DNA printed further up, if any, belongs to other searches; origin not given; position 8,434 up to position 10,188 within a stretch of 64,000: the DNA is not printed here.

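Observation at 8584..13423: Translationally coupled operon: FAD disulfide oxidoreductase, DedA/TVP38 and a polytopic pentaheme cytochrome c with TPR domain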

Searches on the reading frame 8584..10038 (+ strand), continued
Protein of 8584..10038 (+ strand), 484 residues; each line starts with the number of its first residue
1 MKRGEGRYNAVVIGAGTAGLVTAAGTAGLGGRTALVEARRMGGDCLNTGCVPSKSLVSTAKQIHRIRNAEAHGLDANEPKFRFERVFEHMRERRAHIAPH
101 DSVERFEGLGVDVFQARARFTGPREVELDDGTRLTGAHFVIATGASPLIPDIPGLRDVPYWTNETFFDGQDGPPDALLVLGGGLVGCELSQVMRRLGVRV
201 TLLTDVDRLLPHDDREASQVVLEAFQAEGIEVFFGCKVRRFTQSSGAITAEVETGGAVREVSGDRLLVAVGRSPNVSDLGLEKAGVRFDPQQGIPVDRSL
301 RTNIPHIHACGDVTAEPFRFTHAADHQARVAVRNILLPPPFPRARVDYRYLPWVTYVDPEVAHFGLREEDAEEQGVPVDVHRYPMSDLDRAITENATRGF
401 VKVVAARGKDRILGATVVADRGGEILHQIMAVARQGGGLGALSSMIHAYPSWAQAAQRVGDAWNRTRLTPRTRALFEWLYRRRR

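Call 32: find_encoding_contigs(protein=P0163, flank=8000, max_places=2)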
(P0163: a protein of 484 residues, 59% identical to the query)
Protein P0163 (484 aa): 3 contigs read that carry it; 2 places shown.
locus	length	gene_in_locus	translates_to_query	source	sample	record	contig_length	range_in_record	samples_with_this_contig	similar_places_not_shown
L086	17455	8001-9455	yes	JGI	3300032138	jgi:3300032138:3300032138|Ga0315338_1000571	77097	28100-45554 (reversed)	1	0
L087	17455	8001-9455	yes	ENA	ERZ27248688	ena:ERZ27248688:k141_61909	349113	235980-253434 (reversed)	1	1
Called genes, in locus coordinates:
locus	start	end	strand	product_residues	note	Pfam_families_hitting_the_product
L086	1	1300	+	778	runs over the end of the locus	PF07969:Amidohydro_3, PF01979:Amidohydro_1, PF07969:Amidohydro_3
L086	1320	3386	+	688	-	PF00930:DPPIV_N (faint), PF07676:PD40 (faint), PF26550:Tricorn_2nd (weak), PF26549:Tricorn_N, PF20434:BD-FAE, PF00326:Peptidase_S9, PF01738:DLH, PF03959:FSH1 (weak), +2 more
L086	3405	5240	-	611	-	PF02129:Peptidase_S15, PF08530:PepX_C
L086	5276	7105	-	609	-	PF02225:PA (weak), PF04389:Peptidase_M28, PF01546:Peptidase_M20 (faint), PF13180:PDZ_2, PF17820:PDZ_6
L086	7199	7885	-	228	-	PF01351:RNase_HII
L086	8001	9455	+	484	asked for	PF01134:GIDA (weak), PF03486:HI0933_like (faint), PF07992:Pyr_redox_2, PF12831:FAD_oxidored (faint), PF13738:Pyr_redox_3, PF00070:Pyr_redox, PF02852:Pyr_redox_dim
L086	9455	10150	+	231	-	PF09335:VTT_dom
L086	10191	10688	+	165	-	-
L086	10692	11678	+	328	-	PF00753:Lactamase_B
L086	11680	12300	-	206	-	PF02146:SIR2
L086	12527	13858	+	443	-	PF00930:DPPIV_N (faint), PF26549:Tricorn_N, PF26550:Tricorn_2nd, PF07676:PD40, PF26549:Tricorn_N, PF07676:PD40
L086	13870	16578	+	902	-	PF13435:Cytochrome_C554 (weak), PF07719:TPR_2 (faint), PF13181:TPR_8 (faint), PF13424:TPR_12 (faint), PF13428:TPR_14 (faint), PF23914:TPR_CcmH_CycH (faint), PF00515:TPR_1 (faint), PF13414:TPR_11 (faint), +3 more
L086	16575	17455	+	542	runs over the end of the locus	PF01839:FG-GAP (faint), PF13517:FG-GAP_3, PF07593:UnbV_ASPIC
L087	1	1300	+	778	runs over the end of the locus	PF07969:Amidohydro_3, PF01979:Amidohydro_1, PF07969:Amidohydro_3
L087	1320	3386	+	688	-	PF00930:DPPIV_N (faint), PF07676:PD40 (faint), PF26550:Tricorn_2nd (weak), PF26549:Tricorn_N, PF20434:BD-FAE, PF00326:Peptidase_S9, PF01738:DLH, PF03959:FSH1 (weak), +2 more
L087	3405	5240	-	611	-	PF02129:Peptidase_S15, PF08530:PepX_C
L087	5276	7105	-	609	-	PF02225:PA (weak), PF04389:Peptidase_M28, PF01546:Peptidase_M20 (faint), PF13180:PDZ_2, PF17820:PDZ_6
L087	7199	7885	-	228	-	PF01351:RNase_HII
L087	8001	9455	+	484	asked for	PF01134:GIDA (weak), PF03486:HI0933_like (faint), PF07992:Pyr_redox_2, PF12831:FAD_oxidored (faint), PF13738:Pyr_redox_3, PF00070:Pyr_redox, PF02852:Pyr_redox_dim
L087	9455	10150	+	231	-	PF09335:VTT_dom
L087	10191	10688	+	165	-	-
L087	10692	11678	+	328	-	PF00753:Lactamase_B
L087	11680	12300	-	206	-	PF02146:SIR2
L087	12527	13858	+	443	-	PF00930:DPPIV_N (faint), PF26549:Tricorn_N, PF26550:Tricorn_2nd, PF07676:PD40, PF26549:Tricorn_N, PF07676:PD40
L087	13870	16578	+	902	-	PF13435:Cytochrome_C554 (weak), PF07719:TPR_2 (faint), PF13181:TPR_8 (faint), PF13424:TPR_12 (faint), PF13428:TPR_14 (faint), PF23914:TPR_CcmH_CycH (faint), PF00515:TPR_1 (faint), PF13414:TPR_11 (faint), +3 more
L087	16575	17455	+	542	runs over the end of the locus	PF01839:FG-GAP (faint), PF13517:FG-GAP_3, PF07593:UnbV_ASPIC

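Call 33: find_encoding_contigs(protein=P0211, flank=8000, max_places=2)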
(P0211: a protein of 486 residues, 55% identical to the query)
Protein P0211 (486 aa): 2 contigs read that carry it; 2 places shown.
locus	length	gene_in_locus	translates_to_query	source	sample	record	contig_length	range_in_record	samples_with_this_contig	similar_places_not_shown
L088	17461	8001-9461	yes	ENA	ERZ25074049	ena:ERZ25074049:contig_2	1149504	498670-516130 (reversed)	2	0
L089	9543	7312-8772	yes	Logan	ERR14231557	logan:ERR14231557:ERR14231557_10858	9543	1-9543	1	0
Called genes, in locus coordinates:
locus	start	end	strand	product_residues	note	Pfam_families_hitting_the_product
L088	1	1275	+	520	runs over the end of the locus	PF01642:MM_CoA_mutase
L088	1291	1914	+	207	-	PF12867:DinB_2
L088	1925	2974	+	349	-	PF00005:ABC_tran, PF13304:AAA_21 (weak), PF08352:oligo_HPY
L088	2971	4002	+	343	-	PF00005:ABC_tran, PF13304:AAA_21 (faint), PF08352:oligo_HPY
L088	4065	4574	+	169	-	PF03031:NIF (weak), PF12689:Acid_PPase, PF00702:Hydrolase (weak)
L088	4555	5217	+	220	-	PF03167:UDG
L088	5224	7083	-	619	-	PF01546:Peptidase_M20 (faint), PF02225:PA, PF04389:Peptidase_M28, PF00595:PDZ (weak), PF13180:PDZ_2, PF17820:PDZ_6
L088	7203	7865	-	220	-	PF01351:RNase_HII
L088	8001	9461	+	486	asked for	PF01134:GIDA (weak), PF01266:DAO (faint), PF01494:FAD_binding_3 (faint), PF03486:HI0933_like (faint), PF07992:Pyr_redox_2, PF13738:Pyr_redox_3 (weak), PF00070:Pyr_redox, PF02852:Pyr_redox_dim, +2 more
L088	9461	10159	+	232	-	PF09335:VTT_dom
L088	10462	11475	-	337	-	PF02826:2-Hacid_dh_C (weak), PF03807:F420_oxidored (weak), PF07991:KARI_N, PF01450:KARI_C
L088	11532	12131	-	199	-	PF01842:ACT, PF22629:ACT_AHAS_ss, PF13710:ACT_5, PF10369:ALS_ss_C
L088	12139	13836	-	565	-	PF02776:TPP_enzyme_N, PF00205:TPP_enzyme_M, PF02775:TPP_enzyme_C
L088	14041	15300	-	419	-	-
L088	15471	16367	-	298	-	PF03279:Lip_A_acyltrans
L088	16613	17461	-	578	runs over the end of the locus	PF02690:Na_Pi_cotrans, PF01895:PhoU (faint)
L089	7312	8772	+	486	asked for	PF01134:GIDA (weak), PF01266:DAO (faint), PF01494:FAD_binding_3 (faint), PF03486:HI0933_like (faint), PF07992:Pyr_redox_2, PF13738:Pyr_redox_3 (weak), PF00070:Pyr_redox, PF02852:Pyr_redox_dim, +2 more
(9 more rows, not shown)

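Call 34: find_encoding_contigs(protein=P0238, flank=8000, max_places=2)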
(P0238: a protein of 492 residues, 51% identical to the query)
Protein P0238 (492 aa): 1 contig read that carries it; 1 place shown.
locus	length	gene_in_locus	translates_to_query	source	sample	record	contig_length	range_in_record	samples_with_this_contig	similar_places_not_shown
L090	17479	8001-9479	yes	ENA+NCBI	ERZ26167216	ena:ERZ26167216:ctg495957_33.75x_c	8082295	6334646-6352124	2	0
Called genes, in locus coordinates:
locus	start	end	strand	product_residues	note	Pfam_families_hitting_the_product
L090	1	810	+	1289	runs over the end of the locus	PF25021:TEN_NHL (weak), PF08450:SGL, PF25021:TEN_NHL, PF02369:Big_1 (weak), PF09134:Invasin_D3 (weak), PF02369:Big_1, PF09134:Invasin_D3, PF18565:Glyco_hydro2_C5 (weak), +3 more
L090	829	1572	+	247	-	PF05721:PhyH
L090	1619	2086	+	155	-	PF00027:cNMP_binding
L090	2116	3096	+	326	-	PF01408:GFO_IDH_MocA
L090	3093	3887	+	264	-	PF23023:Anti-Pycsar_Apyc1 (weak), PF00753:Lactamase_B, PF12706:Lactamase_B_2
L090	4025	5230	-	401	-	PF13546:DDE_5, PF01609:DDE_Tnp_1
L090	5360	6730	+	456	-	-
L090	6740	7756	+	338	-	PF00107:ADH_zinc_N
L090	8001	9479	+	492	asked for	PF01134:GIDA (weak), PF01494:FAD_binding_3 (faint), PF03486:HI0933_like (faint), PF07992:Pyr_redox_2, PF13450:NAD_binding_8 (faint), PF13738:Pyr_redox_3, PF00070:Pyr_redox, PF02852:Pyr_redox_dim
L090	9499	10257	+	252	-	PF09335:VTT_dom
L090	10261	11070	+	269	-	PF04784:DUF547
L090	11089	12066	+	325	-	PF00174:Oxidored_molyb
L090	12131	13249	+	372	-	PF01609:DDE_Tnp_1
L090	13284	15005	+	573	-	PF00342:PGI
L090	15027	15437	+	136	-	PF00072:Response_reg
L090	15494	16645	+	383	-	-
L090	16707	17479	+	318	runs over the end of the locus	PF04055:Radical_SAM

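Call 63: find_encoding_contigs(protein=P0216, flank=10000, max_places=1)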
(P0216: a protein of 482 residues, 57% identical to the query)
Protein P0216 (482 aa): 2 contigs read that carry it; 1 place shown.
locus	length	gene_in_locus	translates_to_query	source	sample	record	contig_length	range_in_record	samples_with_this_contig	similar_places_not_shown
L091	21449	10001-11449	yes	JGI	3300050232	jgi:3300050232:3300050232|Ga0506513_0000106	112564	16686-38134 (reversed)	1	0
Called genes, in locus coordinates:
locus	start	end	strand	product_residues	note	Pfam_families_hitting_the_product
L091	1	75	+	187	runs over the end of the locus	PF04978:MST (weak), PF12867:DinB_2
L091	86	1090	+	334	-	PF00005:ABC_tran, PF13304:AAA_21 (weak), PF08352:oligo_HPY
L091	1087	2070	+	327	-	PF00005:ABC_tran, PF13304:AAA_21 (faint), PF08352:oligo_HPY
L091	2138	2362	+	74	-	PF18899:DUF5655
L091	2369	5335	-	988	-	PF00069:Pkinase, PF03109:ABC1 (faint), PF07714:PK_Tyr_Ser-Thr, PF13432:TPR_16 (faint), PF07719:TPR_2 (faint), PF03783:CsgG (faint), PF13181:TPR_8 (faint), PF25064:ARM_TT21_5th (faint), +11 more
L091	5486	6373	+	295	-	PF05708:Peptidase_C92 (weak)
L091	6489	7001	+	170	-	PF12689:Acid_PPase, PF00702:Hydrolase (weak)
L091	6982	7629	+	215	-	PF03167:UDG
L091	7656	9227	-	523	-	PF02225:PA, PF04389:Peptidase_M28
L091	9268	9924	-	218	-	PF01351:RNase_HII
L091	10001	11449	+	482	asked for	PF00890:FAD_binding_2 (faint), PF01134:GIDA (weak), PF03486:HI0933_like (faint), PF07992:Pyr_redox_2, PF13738:Pyr_redox_3 (faint), PF00070:Pyr_redox, PF02852:Pyr_redox_dim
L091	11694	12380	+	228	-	PF09335:VTT_dom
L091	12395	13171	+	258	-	PF09365:DUF2461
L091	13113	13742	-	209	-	PF04264:YceI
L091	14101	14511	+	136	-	PF01850:PIN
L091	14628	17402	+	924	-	PF13432:TPR_16 (faint), PF13181:TPR_8 (faint), PF07719:TPR_2 (faint), PF13431:TPR_17 (faint), PF13428:TPR_14 (faint), PF23914:TPR_CcmH_CycH (faint), PF13424:TPR_12 (weak), PF14559:TPR_19 (weak), +2 more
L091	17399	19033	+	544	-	PF01839:FG-GAP (faint), PF13517:FG-GAP_3, PF07593:UnbV_ASPIC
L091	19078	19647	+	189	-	PF05685:Uma2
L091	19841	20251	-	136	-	PF01850:PIN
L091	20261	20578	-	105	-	-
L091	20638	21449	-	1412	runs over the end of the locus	PF00246:Peptidase_M14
